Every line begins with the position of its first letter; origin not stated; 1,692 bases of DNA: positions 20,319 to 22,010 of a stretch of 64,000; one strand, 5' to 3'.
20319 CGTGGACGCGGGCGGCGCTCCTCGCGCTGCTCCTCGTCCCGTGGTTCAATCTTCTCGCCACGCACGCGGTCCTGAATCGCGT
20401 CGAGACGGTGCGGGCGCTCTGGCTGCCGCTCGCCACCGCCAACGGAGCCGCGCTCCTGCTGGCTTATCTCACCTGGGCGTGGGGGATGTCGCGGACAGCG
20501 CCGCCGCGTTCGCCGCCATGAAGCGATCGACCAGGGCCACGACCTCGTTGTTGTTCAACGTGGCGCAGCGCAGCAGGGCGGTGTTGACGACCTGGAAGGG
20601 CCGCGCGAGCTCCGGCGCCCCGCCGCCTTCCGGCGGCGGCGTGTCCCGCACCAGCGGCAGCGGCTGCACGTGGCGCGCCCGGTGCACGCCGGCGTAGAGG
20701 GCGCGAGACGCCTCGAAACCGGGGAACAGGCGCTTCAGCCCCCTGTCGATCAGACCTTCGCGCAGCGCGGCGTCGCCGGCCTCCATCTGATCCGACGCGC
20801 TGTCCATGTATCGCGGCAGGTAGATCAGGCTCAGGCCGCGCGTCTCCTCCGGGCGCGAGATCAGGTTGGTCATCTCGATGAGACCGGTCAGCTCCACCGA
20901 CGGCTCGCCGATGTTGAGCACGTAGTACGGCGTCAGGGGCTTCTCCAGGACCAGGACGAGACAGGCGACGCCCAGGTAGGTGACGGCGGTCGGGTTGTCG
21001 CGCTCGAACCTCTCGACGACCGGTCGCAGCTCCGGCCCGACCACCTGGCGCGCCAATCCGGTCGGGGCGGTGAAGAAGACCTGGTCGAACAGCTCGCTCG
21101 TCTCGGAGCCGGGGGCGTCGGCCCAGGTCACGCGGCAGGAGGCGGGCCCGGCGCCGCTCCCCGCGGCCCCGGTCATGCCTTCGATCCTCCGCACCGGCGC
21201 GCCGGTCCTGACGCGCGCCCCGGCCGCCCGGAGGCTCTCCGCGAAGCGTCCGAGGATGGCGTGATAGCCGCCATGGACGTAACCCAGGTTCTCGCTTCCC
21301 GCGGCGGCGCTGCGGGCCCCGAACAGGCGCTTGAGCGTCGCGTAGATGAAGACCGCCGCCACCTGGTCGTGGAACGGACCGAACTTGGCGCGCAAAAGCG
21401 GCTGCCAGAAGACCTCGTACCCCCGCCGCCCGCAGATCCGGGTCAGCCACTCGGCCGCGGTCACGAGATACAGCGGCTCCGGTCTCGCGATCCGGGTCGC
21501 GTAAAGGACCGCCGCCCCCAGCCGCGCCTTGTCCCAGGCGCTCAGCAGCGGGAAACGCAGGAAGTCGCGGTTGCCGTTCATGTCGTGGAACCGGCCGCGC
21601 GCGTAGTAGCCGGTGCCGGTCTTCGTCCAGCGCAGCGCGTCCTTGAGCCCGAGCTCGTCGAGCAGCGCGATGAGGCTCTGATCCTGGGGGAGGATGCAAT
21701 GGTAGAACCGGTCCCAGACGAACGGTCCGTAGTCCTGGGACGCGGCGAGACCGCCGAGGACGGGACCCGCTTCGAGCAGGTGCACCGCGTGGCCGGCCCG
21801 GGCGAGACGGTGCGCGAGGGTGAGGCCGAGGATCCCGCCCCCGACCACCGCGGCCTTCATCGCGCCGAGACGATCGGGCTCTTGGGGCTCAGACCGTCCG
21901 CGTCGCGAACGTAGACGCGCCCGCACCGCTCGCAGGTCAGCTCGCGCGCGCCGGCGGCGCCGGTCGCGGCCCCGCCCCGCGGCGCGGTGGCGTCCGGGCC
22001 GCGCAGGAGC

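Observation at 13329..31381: Candidate novel Arn/Lgm-like aminosugar glycoconjugate-modification island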

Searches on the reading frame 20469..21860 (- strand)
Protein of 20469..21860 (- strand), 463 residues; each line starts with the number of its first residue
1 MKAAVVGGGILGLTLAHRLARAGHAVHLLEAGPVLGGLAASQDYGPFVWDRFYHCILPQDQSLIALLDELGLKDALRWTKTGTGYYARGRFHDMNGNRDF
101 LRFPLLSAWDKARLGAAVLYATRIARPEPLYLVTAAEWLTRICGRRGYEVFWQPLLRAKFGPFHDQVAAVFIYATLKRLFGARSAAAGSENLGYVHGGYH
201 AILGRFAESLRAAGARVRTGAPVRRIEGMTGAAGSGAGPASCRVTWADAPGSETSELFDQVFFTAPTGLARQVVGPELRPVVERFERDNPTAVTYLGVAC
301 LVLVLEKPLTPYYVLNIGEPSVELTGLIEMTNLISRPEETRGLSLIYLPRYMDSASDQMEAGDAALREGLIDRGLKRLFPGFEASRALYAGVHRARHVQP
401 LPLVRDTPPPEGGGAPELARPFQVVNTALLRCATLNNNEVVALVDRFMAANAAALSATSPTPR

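Call 7: search_protein_families(library=pfam, proteins=[window:20469-21860:-], max_evalue=0.01)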
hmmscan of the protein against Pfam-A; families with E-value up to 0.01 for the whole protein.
window:20469-21860:- (463 aa): 7 families
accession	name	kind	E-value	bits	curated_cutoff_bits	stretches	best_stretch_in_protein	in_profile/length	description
PF01593.30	Amino_oxidase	-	5.1e-26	92.4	19.8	1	12-394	3-379/443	Flavin containing amine oxidoreductase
PF13450.12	NAD_binding_8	-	1.5e-12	48.1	21.9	1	5-70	1-68/68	NAD(P)-binding Rossmann-like domain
PF01266.30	DAO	-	2.2e-08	34.5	27.9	1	3-232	2-185/353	FAD dependent oxidoreductase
PF00070.33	Pyr_redox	-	5.1e-05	24.1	22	1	2-35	1-34/82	Pyridine nucleotide-disulphide oxidoreductase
PF12831.13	FAD_oxidored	-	6.2e-05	22.9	27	1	4-47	3-46/416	FAD dependent oxidoreductase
PF07992.20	Pyr_redox_2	-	0.00037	20.5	26.1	1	2-36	144-178/291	Pyridine nucleotide-disulphide oxidoreductase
PF00890.30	FAD_binding_2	-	0.0022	17.7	20.4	0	4-37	3-36/414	FAD binding domain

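Call 11: search_protein_families(library=ncbifam, proteins=[window:20469-21860:-], max_evalue=0.001)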
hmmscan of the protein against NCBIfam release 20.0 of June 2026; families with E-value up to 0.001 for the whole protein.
window:20469-21860:- (463 aa): 23 families
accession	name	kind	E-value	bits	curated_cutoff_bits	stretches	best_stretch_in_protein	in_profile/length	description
NF005560.0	PRK07233.1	equivalog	1.9e-105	353.2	252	1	1-401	1-380/435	hypothetical protein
TIGR03467.1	HpnE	equivalog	4e-20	72.6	283.05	1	4-228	2-236/430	hydroxysqualene dehydroxylase HpnE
NF005547.0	PRK07208.1-3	equivalog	1.9e-12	46.7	380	1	2-275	6-269/465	hypothetical protein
NF008841.0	PRK11883.1-1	equivalog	3.1e-08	33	517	1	1-94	4-101/453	protoporphyrinogen oxidase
TIGR00562.1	proto_IX_ox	equivalog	5.5e-08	31.8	97.85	1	2-116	4-124/470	protoporphyrinogen oxidase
NF005545.0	PRK07208.1-1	equivalog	1.7e-07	30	451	1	3-170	10-173/504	hypothetical protein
TIGR02731.1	phytoene_desat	equivalog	2.4e-07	29.8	569.4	1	3-81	2-81/453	15-cis-phytoene desaturase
TIGR02734.1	crtI_fam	subfamily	5.6e-07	28.6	238.1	1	3-50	1-48/504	phytoene desaturase family protein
TIGR02352.1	thiamin_ThiO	equivalog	7.7e-06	25.2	250.8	1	4-34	2-32/351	glycine oxidase ThiO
NF005548.0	PRK07208.1-4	equivalog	9.8e-06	24.4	389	1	3-153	6-152/488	hypothetical protein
NF008845.0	PRK11883.1-5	equivalog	1.1e-05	24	560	1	2-94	6-105/468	protoporphyrinogen oxidase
TIGR02733.1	desat_CrtD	equivalog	1.3e-05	24.1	549.7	1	4-50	5-51/492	C-3',4' desaturase CrtD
NF009410.0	PRK12771.1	subfamily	1.7e-05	23.6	516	1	2-38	140-176/566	NAD(P)-binding protein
TIGR03197.1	MnmC_Cterm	equivalog_domain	4.8e-05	22.6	174.2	1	2-40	1-39/400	FAD-dependent 5-carboxymethylaminomethyl-2-thiouridine(34) oxidoreductase MnmC1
NF045637.1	carotdesatCrtDProt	equivalog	9.6e-05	21.1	580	0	4-37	2-35/485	1-hydroxycarotenoid 3,4-desaturase CrtD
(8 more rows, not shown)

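Call 29: search_solved_structures(query=window:20469-21860:-, max_evalue=0.01, show_alignments=1)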
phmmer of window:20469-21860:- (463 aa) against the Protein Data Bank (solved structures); distinct sequences matched with E-value up to 0.01: 19.
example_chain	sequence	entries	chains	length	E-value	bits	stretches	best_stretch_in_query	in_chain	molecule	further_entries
5mog_A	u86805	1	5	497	9.2e-06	27.7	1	3-81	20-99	Phytoene dehydrogenase, chloroplastic/chromoplastic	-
2yg6_A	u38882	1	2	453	1.1e-05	27.4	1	3-85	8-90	PUTRESCINE OXIDASE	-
3ka7_A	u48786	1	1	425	6.9e-05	24.8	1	1-140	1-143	Oxidoreductase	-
2ivd_A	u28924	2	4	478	0.0001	24.2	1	1-129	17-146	PROTOPORPHYRINOGEN OXIDASE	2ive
2yg3_A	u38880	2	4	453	0.0001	24.2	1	3-85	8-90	PUTRESCINE OXIDASE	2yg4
2yg5_A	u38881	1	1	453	0.0001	24.2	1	3-85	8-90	PUTRESCINE OXIDASE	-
2yg7_A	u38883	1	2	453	0.0001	24.2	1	3-85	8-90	PUTRESCINE OXIDASE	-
3rha_A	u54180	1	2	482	0.00057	21.8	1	4-85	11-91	Putrescine oxidase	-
1sez_A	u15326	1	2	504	0.001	21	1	2-81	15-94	Protoporphyrinogen oxidase, mitochondrial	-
8hdd_A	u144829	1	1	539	0.0065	18.3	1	4-34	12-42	Glucose dehydrogenase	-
6a2u_B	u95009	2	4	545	0.0066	18.3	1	4-34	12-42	Glucose dehydrogenase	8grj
9rum_A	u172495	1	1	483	0.0068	18.3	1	3-106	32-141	Tetrapodal ancestor of L-amino acid oxidase: Q225A mutant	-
9t73_B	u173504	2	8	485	0.0069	18.2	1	3-106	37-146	Tetrapodal ancestor of L-amino acid oxidases: I224A-Q225H-P361-PREGA-L367 bound to phenyla | Tetrapodal ancestor of L-amino acid oxidase: I224A-Q225H-P361-PREGA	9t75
9qs1_A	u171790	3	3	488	0.0069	18.2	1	3-106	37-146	Tetrapodal ancestor of L-amino acis oxidases | Tetrapodal ancestor of L-amino acid oxidases | Tetrapodal ancestor of L-amino acid oxidases co-crystallised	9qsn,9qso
9rvh_A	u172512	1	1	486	0.0069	18.2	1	3-106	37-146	Tetrapodal ancestor of L-amino acid oxidase: Q225A-Loop (P361-PREGA-L367) mutant with phen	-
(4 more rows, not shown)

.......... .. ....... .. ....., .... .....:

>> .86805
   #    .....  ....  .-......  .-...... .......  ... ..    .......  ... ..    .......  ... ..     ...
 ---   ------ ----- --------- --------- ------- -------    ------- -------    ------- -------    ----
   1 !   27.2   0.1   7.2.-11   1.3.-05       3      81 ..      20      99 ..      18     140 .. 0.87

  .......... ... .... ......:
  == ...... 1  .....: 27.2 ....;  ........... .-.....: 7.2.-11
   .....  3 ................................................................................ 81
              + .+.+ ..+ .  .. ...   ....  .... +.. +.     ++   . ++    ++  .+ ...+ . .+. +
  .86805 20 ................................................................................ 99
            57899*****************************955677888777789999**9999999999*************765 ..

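Call 44: find_homologous_proteins(query=window:20469-21860:-, max_evalue=0.00001)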
Query window:20469-21860:- (463 aa): 460 proteins with E <= 0.00001 among 8000 candidates; the best 120 are listed.
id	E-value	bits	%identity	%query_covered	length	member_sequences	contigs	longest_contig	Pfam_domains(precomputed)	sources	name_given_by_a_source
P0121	0.0e+0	1045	100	100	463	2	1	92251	PF01266.31,PF01593.31,PF13450.13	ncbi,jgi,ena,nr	ncbi:MAG TPA: FAD-dependent oxidoreductase [Patescibacteria group bacterium]|nr:FAD-dependent oxidor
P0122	1.4e-266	902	87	100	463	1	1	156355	PF01266.31,PF01593.31,PF13450.13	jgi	jgi:protoporphyrinogen oxidase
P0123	3.8e-256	868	84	100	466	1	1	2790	PF01266.31,PF01593.31,PF13450.13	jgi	jgi:protoporphyrinogen oxidase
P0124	4.4e-255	865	83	100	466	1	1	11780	PF01266.31,PF01593.31,PF13450.13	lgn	-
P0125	1.2e-254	863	84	100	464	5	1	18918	PF01266.31,PF01593.31,PF13450.13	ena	-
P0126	1.5e-254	863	84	100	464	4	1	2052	PF01266.31,PF01593.31,PF13450.13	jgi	jgi:protoporphyrinogen oxidase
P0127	5.9e-254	861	84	100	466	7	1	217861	PF01266.31,PF01593.31,PF13450.13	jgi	jgi:protoporphyrinogen oxidase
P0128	4.4e-241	818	80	100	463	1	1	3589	PF01266.31,PF01593.31,PF13450.13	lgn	-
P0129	3.4e-218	743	75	97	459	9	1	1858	PF01266.31,PF01593.31,PF13450.13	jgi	jgi:protoporphyrinogen oxidase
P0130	5.0e-214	729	73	97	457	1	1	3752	PF01266.31,PF01593.31,PF13450.13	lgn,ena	-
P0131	2.1e-212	724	73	97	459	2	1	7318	PF01266.31,PF01593.31,PF13450.13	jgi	jgi:protoporphyrinogen oxidase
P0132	2.1e-210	717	70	99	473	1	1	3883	PF01266.31,PF01593.31,PF13450.13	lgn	-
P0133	2.3e-210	717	72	98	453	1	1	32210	PF01266.31,PF01593.31,PF13450.13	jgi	jgi:protoporphyrinogen oxidase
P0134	2.0e-209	714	71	100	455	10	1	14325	PF01266.31,PF01593.31,PF13450.13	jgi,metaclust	metaclust:\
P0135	2.8e-209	714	70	96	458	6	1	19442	PF01266.31,PF01593.31,PF13450.13,PF07992.21,PF00070.34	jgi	jgi:protoporphyrinogen oxidase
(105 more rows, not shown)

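Call 54: predict_structure(alignment_id=A2)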
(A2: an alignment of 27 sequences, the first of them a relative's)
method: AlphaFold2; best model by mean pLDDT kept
length: 463 residues; sequences in the alignment: 27
mean_pLDDT: 87.2   pTM: 0.89
mean pLDDT of the five models: 87.2, 86.0, 84.9, 84.0, 83.8
residues with pLDDT >= 90: 253; 70-90: 172; 50-70: 24; < 50: 14
segments of 3 or more residues with pLDDT < 50: 184-188, 233-237, 460-463
pLDDT, mean of each block of 10 residues (from residue 1): 91 95 93 65 92 86 95 94 90 87 91 86 85 93 90 88 89 82 52 91 92 88 89 55 89 91 91 93 89 86 96 90 90 95 95 88 91 94 94 88 83 80 91 80 94 79 42
secondary structure, 60 per line:
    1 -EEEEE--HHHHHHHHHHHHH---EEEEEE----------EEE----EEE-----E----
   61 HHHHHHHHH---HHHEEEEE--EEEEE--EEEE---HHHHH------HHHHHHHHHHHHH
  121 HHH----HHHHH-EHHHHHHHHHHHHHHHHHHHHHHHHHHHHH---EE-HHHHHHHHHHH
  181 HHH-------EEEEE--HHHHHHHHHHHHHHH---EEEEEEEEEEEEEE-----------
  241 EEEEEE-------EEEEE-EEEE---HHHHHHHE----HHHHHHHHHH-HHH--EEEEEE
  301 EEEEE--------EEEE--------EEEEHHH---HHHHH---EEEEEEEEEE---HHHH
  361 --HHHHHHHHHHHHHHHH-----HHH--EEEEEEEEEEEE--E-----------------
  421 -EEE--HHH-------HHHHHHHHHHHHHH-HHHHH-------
elements in order: E2-6 H9-21 E25-30 E41-43 E48-50 H61-69 E76-80 E83-87 E90-93 H97-101 H108-123 H128-132 H135-163 H170-183 E191-195 H198-212 E216-229 E241-246 E254-258 E260-263 H267-273 H279-288 E295-305 E314-317 E326-329 H336-340 E344-353 H357-360 H363-378 E389-400 E422-424 H437-450 H452-456

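Call 58: fold_search(model_id=the predicted structure, library=pdb)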
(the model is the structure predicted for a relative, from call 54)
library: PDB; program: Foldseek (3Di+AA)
matches with E <= 10: 1862; with E <= 0.001: 736
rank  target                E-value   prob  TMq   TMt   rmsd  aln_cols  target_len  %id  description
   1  2ivd_B                6.1e-26  1.00  0.74  0.76   4.5       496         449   20  Structure of protoporphyrinogen oxidase from Myxococcus xanthus with acifluorfen (released 2006-10-17)
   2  2ive_A                1.4e-24  1.00  0.74  0.75   5.0       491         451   20  Structure of protoporphyrinogen oxidase from Myxococcus xanthus (released 2006-10-17)
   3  2ivd_A                1.6e-24  1.00  0.73  0.75   5.0       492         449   19  Structure of protoporphyrinogen oxidase from Myxococcus xanthus with acifluorfen (released 2006-10-17)
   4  2ive_B                1.7e-24  1.00  0.73  0.75   5.2       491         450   20  Structure of protoporphyrinogen oxidase from Myxococcus xanthus (released 2006-10-17)
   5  5mog_A                4.3e-22  1.00  0.76  0.75   4.8       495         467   17  Oryza sativa phytoene desaturase inhibited by norflurazon (released 2017-07-12)
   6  5mog_E                1.1e-21  1.00  0.76  0.75   4.8       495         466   17  Oryza sativa phytoene desaturase inhibited by norflurazon (released 2017-07-12)
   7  3lov                  1.5e-21  1.00  0.70  0.71   5.2       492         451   17  Crystal structure of Putative protoporphyrinogen oxidase (YP_001813199.1) from Exiguobacterium sp. 255-15 at 2.06 A reso (released 2010-02-23)
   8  5mog_C                2.4e-21  1.00  0.76  0.75   4.9       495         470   17  Oryza sativa phytoene desaturase inhibited by norflurazon (released 2017-07-12)
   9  5mog_B                2.5e-21  1.00  0.76  0.74   4.8       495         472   17  Oryza sativa phytoene desaturase inhibited by norflurazon (released 2017-07-12)
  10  9a78_B                4.5e-21  1.00  0.69  0.68   5.2       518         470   15  Integrative model of SYFB-CGOX by crosslinking MS and deep learning (released 2024-09-18)
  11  1sez_A                6.4e-21  1.00  0.72  0.72   5.6       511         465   16  Crystal Structure of Protoporphyrinogen IX Oxidase (released 2004-04-13)
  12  3ka7                  2.4e-20  1.00  0.69  0.75   5.1       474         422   19  Crystal Structure of an oxidoreductase from Methanosarcina mazei. Northeast Structural Genomics Consortium target id MaR (released 2009-11-17)
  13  3nks                  3.2e-20  1.00  0.67  0.67   5.4       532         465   15  Structure of human protoporphyrinogen IX oxidase (released 2011-04-20)
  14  3i6d_B                3.7e-20  1.00  0.66  0.72   5.0       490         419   14  Crystal structure of PPO from bacillus subtilis with AF (released 2009-12-08)
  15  3i6d_A                7.9e-20  1.00  0.66  0.73   4.7       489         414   14  Crystal structure of PPO from bacillus subtilis with AF (released 2009-12-08)
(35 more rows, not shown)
